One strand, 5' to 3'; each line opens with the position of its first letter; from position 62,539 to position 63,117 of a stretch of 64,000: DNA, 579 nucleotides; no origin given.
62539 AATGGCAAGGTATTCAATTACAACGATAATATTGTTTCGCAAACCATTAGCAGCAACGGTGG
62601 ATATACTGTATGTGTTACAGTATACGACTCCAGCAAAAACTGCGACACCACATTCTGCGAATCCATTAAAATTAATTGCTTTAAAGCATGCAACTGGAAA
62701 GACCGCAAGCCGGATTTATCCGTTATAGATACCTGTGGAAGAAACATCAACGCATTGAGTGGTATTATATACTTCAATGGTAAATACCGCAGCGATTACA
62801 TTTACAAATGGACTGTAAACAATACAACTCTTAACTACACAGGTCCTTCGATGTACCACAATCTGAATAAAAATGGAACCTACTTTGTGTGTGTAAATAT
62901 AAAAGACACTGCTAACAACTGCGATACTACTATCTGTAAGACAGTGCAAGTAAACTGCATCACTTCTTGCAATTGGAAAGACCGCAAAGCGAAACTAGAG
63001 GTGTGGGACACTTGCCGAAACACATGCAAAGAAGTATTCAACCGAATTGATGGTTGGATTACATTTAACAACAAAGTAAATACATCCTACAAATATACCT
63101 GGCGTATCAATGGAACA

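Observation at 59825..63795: T9SS cargo protein made of ~13 tandem near-identical cysteine-rich PKD-like repeats (~270-290 bp period)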

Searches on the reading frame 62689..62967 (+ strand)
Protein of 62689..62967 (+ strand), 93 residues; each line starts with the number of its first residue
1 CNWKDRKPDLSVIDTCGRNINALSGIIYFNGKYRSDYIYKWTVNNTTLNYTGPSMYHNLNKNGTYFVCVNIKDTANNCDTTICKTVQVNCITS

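Call 36: search_solved_structures(query=A2, max_evalue=1, show_alignments=2)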
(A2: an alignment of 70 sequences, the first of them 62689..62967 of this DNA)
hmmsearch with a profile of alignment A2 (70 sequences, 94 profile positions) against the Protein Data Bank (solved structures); distinct sequences matched with E-value up to 1: 42.
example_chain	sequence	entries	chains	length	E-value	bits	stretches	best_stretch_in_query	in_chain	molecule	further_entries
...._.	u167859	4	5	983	1.5e-05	28.7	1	34-74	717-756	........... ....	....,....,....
9lrk_A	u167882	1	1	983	1.5e-05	28.7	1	34-74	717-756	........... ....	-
4u7k_A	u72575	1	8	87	0.0071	20.2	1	33-74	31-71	ColH protein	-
4u6t_A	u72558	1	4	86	0.0073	20.1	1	33-74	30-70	ColH protein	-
4l9d_A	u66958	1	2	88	0.01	19.6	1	24-82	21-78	Protease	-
3shs_A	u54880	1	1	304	0.011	19.6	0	29-77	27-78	Hoc head outer capsid protein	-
2y72_A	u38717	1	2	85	0.011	19.6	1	33-74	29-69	COLLAGENASE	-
4jrw_A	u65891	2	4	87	0.011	19.5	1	33-74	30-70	Collagenase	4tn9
4aqo_A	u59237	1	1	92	0.012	19.4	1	33-74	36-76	COLLAGENASE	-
6aem_A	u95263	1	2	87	0.015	19.1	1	28-82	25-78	PKD domain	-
4jgu_A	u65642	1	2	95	0.016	19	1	36-76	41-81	ColH protein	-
7biz_A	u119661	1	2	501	0.019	18.8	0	39-92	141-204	Cell surface protein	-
9loc_B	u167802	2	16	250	0.023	18.5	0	32-69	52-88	Immunoglobulin gamma-1 heavy chain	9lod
7x13_A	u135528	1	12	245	0.023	18.5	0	32-69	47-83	Immunoglobulin gamma-1 heavy chain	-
7kwc_AAA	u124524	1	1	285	0.071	16.9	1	13-89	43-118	BtSGBP-B_31-285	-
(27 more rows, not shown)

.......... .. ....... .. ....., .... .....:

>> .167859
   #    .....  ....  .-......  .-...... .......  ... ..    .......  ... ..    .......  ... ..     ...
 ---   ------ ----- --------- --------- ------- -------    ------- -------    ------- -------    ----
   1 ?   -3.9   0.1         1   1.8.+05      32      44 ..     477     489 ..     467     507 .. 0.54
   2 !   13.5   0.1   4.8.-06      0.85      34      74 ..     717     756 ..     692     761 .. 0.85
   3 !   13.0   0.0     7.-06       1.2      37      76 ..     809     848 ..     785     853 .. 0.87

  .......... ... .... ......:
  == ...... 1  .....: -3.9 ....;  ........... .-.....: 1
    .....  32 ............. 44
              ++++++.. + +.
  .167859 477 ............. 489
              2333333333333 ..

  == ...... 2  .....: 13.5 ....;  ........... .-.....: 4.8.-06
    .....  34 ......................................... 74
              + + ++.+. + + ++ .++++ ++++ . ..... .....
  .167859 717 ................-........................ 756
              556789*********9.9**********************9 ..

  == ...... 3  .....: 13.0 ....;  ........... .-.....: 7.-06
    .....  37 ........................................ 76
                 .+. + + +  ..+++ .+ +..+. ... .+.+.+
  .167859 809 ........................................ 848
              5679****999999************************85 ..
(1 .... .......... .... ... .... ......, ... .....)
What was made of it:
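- On PKD domain (PF00801 / PF18911): The PDB ColH PKD matches at E 1.5e-5 (call 36).
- A profile of the units matches the PDB ColH PKD domain at E 1.5e-5 (call 36).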

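Call 42: predict_structure(alignment_id=A2)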
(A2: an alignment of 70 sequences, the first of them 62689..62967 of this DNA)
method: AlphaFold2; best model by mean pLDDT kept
length: 93 residues; sequences in the alignment: 70
mean_pLDDT: 94.3   pTM: 0.84
mean pLDDT of the five models: 94.3, 94.0, 93.1, 93.1, 92.9
residues with pLDDT >= 90: 83; 70-90: 9; 50-70: 1; < 50: 0
segments of 3 or more residues with pLDDT < 50: none
pLDDT, mean of each block of 10 residues (from residue 1): 94 87 96 96 97 95 97 95 96 79
secondary structure, 60 per line:
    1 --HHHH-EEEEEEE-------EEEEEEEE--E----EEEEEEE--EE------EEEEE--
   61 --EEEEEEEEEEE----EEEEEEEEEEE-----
elements in order: H3-6 E8-14 E22-29 E37-43 E54-58 E63-73 E78-88
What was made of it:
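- On PKD domain (PF00801 / PF18911): The AF2 model has pLDDT 94.3 with 6-7 strands (call 42).
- The AF2 model has pLDDT 94.3 and is all-beta (call 42). C68 and C83 sit opposite each other in the predicted F-G hairpin (call 42).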

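Call 44: fold_search(model_id=the predicted structure, library=pdb)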
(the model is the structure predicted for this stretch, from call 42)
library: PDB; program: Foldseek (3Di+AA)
matches with E <= 10: 1366; with E <= 0.001: 0
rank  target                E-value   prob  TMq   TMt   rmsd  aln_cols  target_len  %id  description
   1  6aem_A                3.2e-03  1.00  0.58  0.63   4.2        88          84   17  Crystal structure of the PKD1 domain of Vibrio anguillarum Epp (released 2018-12-12)
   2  4l9d_A                3.4e-03  1.00  0.61  0.68   3.7        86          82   16  Crystal structure of the PKD1 domain from Vibrio cholerae metalloprotease PrtV (released 2013-07-10)
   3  4tn9_A                4.7e-03  1.00  0.57  0.61   4.1        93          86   19  Crystal structure of Clostridium histolyticum ColG collagenase polycystic kidney disease-like domain at 1.4 Angstrom r (released 2015-03-11)
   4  7uww_A                6.5e-03  1.00  0.57  0.11   4.0        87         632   23  Sas6 with alpha-cyclodextrin (released 2023-06-14)
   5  3j9f_9                6.5e-03  1.00  0.51  0.52   4.3        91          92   18  Poliovirus complexed with soluble, deglycosylated poliovirus receptor (Pvr) at 4 degrees C (released 2015-02-11)
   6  7kv7_BBB              6.8e-03  1.00  0.61  0.24   2.8        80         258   21  Surface glycan-binding protein B from Bacteroides fluxus in complex with laminaritriose (released 2021-02-17)
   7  2y72_A                7.2e-03  1.00  0.60  0.65   3.9        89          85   20  Crystal structure of the PKD Domain of Collagenase G from Clostridium Histolyticum at 1.18 Angstrom Resolution. (released 2011-09-28)
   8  4l9d_B                7.6e-03  1.00  0.61  0.69   3.7        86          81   16  Crystal structure of the PKD1 domain from Vibrio cholerae metalloprotease PrtV (released 2013-07-10)
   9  7uww_B                7.6e-03  1.00  0.60  0.11   3.8        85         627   22  Sas6 with alpha-cyclodextrin (released 2023-06-14)
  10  4jrw_A                8.0e-03  1.00  0.58  0.62   4.1        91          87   20  Crystal structure of Clostridium histolyticum colg collagenase PKD domain 2 at 1.6 Angstrom resolution (released 2014-05-21)
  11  4jgu_A                9.4e-03  1.00  0.56  0.55   5.3        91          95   15  Crystal structure of Clostridium histolyticum ColH collagenase polycystic kidney-disease-like domain 2b at 1.4 Angstro (released 2014-03-05)
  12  1wgo_MODEL_1_A        1.0e-02  1.00  0.64  0.51   4.1        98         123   17  Solution structure of the PKD domain from human VPS10 domain-containing receptor SorCS2 (released 2004-11-28)
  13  6arq_D                1.2e-02  1.00  0.52  0.20   4.4        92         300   17  Crystal structure of CD96 (D1) bound to CD155/necl-5 (D1-3) (released 2018-11-21)
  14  2yn3_A                1.5e-02  1.00  0.54  0.22   5.1       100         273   20  Structural insight into the giant calcium-binding adhesin SiiE: implications for the adhesion of Salmonella enterica t (released 2013-04-03)
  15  9ll2_A                1.6e-02  1.00  0.56  0.49   5.0        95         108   14  Crystal structure of the Helicobacter pylori copper resistance determinant CrdA in the apo form (released 2025-11-19)
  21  1b4r_MODEL_1_A        2.2e-02  1.00  0.61  0.69   3.5        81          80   16  PKD DOMAIN 1 FROM HUMAN POLYCYSTEIN-1 (released 1999-01-06)
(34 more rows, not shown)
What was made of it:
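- On PKD domain (PF00801 / PF18911): The Foldseek PDB top hits are all PKD domains, TM 0.57-0.69, E about 3e-3 (call 44).
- Closest known: PKD domain. Same: PKD structures are the top structural matches (call 44).
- Foldseek top hits are PKD domains 6aem, 4l9d, 4tn9, 2y72 and 1b4r, with TM 0.57-0.69 (call 44).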

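Call 51: find_related_loci(query=A3, collection=genome_contigs, flank=8000)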
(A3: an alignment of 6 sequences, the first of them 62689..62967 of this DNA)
Query A3 (93 aa) in genome_contigs; peptide patterns used: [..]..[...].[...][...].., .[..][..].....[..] (x = any residue, [..] = any of these).
34 stretches matched a pattern; 7 encode a relative of the query (tblastn E <= 1e-3); 7 distinct loci.
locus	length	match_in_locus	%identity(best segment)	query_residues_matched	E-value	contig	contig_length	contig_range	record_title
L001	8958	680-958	46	1-91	5e-24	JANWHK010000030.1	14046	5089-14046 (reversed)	MAG: Bacteroidia bacterium isolate CRAIB_MAG13 c_000000007593, whole genome shotgun sequence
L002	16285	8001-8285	48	1-93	3e-23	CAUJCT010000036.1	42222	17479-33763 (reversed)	MAG: Bacteroidota bacterium isolate KLAP35 genome assembly, contig: KLAP35_499537, whole genome shotgun sequence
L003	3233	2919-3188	37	1-92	6e-19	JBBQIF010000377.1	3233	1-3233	MAG: Bacteroidia bacterium isolate Co_metawrap_831 Cmw_831_k141_10270890_length_3233_cov_6.0000, whole genome shotgun se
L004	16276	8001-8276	40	1-91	1e-16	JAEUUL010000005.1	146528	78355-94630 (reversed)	MAG: Bacteroidetes bacterium isolate new MAG-354 k141_1716269, whole genome shotgun sequence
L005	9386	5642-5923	42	1-93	7e-16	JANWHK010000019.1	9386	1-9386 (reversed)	MAG: Bacteroidia bacterium isolate CRAIB_MAG13 c_000000003422, whole genome shotgun sequence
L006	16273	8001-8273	38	1-91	4e-15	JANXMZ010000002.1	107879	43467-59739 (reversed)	MAG: Bacteroidetes bacterium isolate 338R_concoct_99_sub 338R_k141_284625, whole genome shotgun sequence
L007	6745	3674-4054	59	1-91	8e-9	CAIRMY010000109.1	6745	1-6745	MAG: uncultured Bacteroidetes bacterium isolate ErkenSummer_bin-0977 genome assembly, contig: bin-0977:109/360, whole ge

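Call 60: search_protein_representatives(alignment_id=A2)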
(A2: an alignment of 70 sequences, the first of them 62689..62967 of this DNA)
Query: 70 sequences, 94 profile positions. Proteins with E-value up to 0.001 (for the whole library): 15457; up to 1e-10: 4534; up to 1e-30: 523. The best 150 are listed.
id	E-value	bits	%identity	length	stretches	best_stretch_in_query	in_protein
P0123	0.0e+00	1003.5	-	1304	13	1-92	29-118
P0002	7.4e-235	776.6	-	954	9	1-94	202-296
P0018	2.5e-208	691.6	-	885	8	1-93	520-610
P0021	2.8e-199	662.6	-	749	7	1-94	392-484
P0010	1.9e-186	621.4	-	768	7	1-93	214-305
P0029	8.1e-183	609.8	-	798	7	1-94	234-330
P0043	1.3e-174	583.5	-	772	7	1-93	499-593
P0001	1.5e-169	567.3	-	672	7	1-93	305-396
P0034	1.0e-160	539.0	-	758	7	1-92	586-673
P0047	3.2e-159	534.2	-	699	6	1-92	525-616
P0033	4.8e-157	527.2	-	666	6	1-93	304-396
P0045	4.6e-155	520.9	-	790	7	1-92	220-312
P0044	8.6e-154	516.8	-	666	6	1-93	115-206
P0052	2.0e-146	493.2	-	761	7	1-93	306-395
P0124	8.8e-142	478.3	-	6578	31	38-92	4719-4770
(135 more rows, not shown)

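Call 69: search_protein_families(library=pfam, proteins=[window:62689-62967:+], max_evalue=1)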
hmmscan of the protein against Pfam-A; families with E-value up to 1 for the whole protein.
window:62689-62967:+ (93 aa): 3 families
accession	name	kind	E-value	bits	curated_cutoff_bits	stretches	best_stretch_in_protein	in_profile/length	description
PF18911.6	PKD_4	-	0.0039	17.6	27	1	38-87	36-84/85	PKD domain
PF00801.26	PKD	-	0.029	14.8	23.5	1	35-81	28-75/80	PKD domain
PF13750.12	Big_3_3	-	0.044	13.9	27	1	47-81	108-140/157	Bacterial Ig-like domain (group 3)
